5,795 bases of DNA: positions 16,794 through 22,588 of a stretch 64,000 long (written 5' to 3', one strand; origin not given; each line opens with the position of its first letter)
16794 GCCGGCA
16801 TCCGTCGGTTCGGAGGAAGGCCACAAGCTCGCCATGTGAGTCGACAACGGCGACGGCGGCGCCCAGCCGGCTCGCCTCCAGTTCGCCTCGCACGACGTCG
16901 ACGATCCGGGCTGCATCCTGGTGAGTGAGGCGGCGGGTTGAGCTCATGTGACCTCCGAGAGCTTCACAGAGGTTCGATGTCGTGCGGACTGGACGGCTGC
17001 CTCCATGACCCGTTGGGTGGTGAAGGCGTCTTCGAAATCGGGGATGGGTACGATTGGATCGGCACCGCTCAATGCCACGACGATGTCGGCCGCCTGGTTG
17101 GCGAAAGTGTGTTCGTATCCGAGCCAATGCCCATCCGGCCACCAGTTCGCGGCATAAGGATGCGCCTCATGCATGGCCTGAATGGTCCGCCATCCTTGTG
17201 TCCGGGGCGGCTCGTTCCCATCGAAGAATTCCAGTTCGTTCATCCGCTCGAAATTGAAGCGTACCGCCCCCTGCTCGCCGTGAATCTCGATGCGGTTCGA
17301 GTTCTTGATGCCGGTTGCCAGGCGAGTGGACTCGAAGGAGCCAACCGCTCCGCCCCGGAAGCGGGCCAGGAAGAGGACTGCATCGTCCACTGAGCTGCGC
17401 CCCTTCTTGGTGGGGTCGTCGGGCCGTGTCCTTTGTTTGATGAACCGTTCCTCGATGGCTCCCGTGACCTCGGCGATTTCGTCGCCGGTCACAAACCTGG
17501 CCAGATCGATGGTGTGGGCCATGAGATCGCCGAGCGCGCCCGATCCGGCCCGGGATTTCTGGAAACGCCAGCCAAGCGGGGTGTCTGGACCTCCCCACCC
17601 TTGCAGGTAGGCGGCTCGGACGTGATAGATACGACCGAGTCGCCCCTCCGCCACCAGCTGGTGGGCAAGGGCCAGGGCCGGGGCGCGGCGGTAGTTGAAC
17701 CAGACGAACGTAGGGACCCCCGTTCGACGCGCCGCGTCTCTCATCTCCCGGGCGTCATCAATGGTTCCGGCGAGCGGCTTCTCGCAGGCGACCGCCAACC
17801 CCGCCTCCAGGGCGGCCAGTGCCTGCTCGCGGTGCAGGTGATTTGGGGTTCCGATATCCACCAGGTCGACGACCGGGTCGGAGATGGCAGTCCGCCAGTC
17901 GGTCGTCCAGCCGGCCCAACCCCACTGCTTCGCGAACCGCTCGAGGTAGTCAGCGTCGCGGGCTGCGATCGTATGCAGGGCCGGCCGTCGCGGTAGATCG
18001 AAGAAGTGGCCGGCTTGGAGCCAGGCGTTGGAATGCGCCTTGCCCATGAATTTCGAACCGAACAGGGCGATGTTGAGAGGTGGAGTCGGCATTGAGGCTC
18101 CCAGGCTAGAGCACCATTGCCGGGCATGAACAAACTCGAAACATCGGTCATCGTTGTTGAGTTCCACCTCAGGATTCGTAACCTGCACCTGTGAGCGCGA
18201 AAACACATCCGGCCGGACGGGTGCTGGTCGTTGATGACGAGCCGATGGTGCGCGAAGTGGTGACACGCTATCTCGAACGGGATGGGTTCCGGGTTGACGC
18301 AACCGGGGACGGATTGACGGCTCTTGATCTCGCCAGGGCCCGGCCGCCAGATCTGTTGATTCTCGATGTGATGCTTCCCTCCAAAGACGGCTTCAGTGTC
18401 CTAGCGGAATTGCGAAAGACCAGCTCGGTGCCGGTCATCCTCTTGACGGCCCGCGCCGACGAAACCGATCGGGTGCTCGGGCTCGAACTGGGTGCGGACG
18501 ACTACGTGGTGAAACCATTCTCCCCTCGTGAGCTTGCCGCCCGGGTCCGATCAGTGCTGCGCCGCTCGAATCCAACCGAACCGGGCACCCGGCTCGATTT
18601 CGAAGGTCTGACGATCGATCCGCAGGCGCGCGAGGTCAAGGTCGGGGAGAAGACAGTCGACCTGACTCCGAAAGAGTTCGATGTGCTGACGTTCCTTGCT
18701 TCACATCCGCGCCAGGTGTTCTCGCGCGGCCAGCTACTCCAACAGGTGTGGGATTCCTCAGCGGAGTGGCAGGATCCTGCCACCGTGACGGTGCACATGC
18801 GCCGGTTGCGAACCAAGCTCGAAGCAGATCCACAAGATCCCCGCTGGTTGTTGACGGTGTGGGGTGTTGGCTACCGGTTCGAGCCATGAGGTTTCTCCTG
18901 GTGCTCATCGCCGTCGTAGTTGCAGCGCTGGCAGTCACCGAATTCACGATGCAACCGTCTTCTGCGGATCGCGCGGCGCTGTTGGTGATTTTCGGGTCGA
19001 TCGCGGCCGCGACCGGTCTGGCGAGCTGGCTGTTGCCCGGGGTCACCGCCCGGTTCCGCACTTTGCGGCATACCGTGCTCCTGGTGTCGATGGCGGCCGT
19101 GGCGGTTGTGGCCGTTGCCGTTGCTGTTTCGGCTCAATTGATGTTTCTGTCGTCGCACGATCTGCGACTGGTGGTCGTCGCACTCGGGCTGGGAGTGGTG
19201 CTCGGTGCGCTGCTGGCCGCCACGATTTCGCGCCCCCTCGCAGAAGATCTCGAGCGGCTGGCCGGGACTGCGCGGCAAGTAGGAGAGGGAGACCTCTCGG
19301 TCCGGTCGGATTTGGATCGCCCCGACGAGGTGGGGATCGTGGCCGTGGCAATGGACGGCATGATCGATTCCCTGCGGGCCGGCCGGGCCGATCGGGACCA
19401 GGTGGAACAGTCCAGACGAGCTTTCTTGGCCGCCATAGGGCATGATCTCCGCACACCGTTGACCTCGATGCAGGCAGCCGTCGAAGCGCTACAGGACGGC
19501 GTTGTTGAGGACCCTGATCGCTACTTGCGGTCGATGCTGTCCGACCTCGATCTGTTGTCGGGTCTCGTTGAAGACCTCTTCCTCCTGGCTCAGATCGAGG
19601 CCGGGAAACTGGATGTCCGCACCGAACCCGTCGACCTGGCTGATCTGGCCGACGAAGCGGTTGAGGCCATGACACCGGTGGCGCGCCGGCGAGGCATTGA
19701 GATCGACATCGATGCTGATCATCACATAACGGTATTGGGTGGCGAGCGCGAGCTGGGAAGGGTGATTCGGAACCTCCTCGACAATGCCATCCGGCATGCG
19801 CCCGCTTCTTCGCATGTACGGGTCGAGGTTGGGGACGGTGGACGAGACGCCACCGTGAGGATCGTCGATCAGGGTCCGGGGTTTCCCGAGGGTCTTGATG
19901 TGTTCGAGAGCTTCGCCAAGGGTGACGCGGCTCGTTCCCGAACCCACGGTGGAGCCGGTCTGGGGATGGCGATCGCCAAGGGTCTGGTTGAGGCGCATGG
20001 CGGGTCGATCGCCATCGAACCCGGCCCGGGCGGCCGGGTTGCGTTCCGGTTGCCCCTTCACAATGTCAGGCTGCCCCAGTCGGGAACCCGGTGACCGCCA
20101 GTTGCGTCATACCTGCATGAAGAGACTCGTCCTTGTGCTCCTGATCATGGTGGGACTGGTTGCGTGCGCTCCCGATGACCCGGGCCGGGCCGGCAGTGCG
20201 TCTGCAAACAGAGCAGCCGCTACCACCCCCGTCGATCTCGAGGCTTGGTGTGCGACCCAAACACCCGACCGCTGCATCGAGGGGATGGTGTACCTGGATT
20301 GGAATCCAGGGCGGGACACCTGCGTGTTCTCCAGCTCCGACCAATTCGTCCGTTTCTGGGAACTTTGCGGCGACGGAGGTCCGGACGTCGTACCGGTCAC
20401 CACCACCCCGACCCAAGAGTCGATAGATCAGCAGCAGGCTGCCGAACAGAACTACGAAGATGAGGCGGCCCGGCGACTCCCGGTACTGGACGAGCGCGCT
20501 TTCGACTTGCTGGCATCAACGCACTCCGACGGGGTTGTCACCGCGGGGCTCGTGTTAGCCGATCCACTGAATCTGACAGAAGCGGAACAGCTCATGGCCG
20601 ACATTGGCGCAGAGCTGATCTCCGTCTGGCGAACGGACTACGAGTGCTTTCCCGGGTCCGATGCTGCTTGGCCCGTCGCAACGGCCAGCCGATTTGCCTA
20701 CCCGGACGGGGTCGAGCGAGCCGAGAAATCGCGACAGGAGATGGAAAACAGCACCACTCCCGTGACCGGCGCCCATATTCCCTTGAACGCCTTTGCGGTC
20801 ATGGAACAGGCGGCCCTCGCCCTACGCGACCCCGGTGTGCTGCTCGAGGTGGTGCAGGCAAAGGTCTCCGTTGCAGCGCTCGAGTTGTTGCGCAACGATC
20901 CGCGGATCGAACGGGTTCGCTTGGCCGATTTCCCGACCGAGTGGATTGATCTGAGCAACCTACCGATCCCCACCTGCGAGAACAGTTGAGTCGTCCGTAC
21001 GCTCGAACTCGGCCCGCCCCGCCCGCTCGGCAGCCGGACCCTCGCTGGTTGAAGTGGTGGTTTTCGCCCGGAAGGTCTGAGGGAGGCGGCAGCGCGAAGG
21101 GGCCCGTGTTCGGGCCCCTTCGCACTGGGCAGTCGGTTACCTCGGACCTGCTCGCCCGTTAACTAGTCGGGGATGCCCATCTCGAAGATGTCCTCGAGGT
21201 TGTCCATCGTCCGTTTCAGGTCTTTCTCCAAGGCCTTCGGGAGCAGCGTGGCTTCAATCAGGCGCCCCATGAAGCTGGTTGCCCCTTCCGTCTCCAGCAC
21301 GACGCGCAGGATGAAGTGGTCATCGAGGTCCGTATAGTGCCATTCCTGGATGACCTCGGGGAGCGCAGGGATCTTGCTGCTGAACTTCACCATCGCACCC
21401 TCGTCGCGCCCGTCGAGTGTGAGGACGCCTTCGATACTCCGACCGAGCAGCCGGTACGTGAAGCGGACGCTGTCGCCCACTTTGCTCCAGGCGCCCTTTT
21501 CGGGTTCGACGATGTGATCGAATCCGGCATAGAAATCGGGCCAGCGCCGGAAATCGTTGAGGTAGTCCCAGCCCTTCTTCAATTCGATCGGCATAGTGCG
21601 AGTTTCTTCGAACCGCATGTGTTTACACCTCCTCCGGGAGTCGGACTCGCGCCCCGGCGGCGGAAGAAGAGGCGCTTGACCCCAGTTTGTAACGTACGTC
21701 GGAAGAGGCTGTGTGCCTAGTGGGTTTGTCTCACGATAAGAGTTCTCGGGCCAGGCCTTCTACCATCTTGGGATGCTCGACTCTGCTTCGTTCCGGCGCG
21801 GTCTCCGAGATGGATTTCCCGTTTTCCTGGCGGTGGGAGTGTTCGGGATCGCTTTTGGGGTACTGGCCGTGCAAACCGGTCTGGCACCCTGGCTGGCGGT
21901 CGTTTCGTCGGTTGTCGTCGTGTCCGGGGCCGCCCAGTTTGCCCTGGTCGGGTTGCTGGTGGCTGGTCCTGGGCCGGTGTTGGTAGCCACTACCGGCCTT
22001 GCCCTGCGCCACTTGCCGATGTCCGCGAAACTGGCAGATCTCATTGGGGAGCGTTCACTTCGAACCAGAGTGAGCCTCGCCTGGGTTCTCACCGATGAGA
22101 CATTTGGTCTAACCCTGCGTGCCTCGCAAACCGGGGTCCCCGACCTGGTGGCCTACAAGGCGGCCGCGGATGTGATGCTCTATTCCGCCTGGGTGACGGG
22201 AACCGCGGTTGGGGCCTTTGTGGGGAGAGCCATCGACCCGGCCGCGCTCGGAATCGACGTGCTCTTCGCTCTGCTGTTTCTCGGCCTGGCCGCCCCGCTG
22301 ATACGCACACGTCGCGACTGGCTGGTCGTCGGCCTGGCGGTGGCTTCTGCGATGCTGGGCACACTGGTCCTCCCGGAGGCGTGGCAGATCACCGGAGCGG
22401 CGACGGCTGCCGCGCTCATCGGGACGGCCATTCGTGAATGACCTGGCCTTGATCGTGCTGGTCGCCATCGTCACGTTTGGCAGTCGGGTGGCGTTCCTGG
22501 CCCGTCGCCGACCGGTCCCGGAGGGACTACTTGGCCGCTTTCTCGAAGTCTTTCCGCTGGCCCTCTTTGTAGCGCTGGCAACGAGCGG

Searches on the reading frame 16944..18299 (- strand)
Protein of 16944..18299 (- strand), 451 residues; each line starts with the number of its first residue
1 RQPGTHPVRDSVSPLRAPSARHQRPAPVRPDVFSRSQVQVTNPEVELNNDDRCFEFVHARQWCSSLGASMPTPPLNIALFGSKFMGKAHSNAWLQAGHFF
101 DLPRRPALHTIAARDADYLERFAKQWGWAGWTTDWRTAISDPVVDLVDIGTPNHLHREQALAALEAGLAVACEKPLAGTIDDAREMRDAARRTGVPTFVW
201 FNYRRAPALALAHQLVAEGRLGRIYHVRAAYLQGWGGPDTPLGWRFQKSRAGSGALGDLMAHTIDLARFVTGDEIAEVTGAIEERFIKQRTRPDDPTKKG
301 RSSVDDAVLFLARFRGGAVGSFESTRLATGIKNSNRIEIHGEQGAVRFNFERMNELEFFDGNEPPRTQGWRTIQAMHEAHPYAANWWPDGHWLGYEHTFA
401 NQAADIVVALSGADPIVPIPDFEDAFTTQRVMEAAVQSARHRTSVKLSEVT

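Call 22: search_protein_families(library=pfam, proteins=[window:16944-18299:-], max_evalue=0.001)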
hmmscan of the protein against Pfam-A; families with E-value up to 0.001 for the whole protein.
window:16944-18299:- (451 aa): 4 families
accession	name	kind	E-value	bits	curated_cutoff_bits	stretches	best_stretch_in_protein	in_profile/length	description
PF22725.1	GFO_IDH_MocA_C3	-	9.9e-31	106.8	27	1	212-346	4-123/124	GFO/IDH/MocA C-terminal domain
PF02894.22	GFO_IDH_MocA_C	-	1.4e-21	77.8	22.9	1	214-447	2-218/218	Oxidoreductase family, C-terminal alpha/beta domain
PF01408.29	GFO_IDH_MocA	-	7.8e-21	75.4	24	1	75-199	1-118/120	Oxidoreductase family, NAD-binding Rossmann fold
PF22685.1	Gal80p_C-like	-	1.2e-08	35.8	29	1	207-347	1-149/152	Gal80p, C-terminal domain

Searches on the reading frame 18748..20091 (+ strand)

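Call 22: search_protein_families(library=pfam, proteins=[window:18748-20091:+], max_evalue=0.001)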
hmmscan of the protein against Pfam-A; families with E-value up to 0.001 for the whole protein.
window:18748-20091:+ (448 aa): 4 families
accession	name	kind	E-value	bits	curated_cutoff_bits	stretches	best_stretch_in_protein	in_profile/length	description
PF02518.31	HATPase_c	-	1.5e-23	83.7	26.4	1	333-438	3-110/111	Histidine kinase-, DNA gyrase B-, and HSP90-like ATPase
PF00512.31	HisKA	-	7.9e-16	58.3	26.9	1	222-286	1-66/66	His Kinase A (phospho-acceptor) domain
PF00672.30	HAMP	-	1.2e-11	45.1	25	1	160-211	2-53/53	HAMP domain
PF13581.12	HATPase_c_2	-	1.5e-05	25.4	27.4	1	344-417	40-112/127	Histidine kinase-like ATPase domain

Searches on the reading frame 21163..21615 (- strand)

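Call 22: search_protein_families(library=pfam, proteins=[window:21163-21615:-], max_evalue=0.001)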
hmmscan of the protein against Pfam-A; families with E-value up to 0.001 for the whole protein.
window:21163-21615:- (150 aa): 1 family
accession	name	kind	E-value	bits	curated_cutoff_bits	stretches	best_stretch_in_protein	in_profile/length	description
PF10604.15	Polyketide_cyc2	-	1.7e-07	32.1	27.4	1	2-145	4-142/142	Polyketide cyclase / dehydrase and lipid transport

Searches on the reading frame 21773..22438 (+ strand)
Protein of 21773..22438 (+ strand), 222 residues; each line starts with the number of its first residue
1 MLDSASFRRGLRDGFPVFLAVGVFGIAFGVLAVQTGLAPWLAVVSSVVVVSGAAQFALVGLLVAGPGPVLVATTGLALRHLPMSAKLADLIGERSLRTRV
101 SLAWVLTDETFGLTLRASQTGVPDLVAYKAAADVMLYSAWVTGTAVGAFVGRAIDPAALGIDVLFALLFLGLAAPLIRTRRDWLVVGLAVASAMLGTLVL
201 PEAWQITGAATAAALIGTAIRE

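Call 22: search_protein_families(library=pfam, proteins=[window:21773-22438:+], max_evalue=0.001)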
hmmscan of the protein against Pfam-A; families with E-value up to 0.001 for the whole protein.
window:21773-22438:+ (222 aa): 1 family
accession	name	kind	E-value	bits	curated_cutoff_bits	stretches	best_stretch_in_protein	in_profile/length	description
PF03591.19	AzlC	-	1e-30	107.4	32.1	1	16-154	1-137/137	AzlC protein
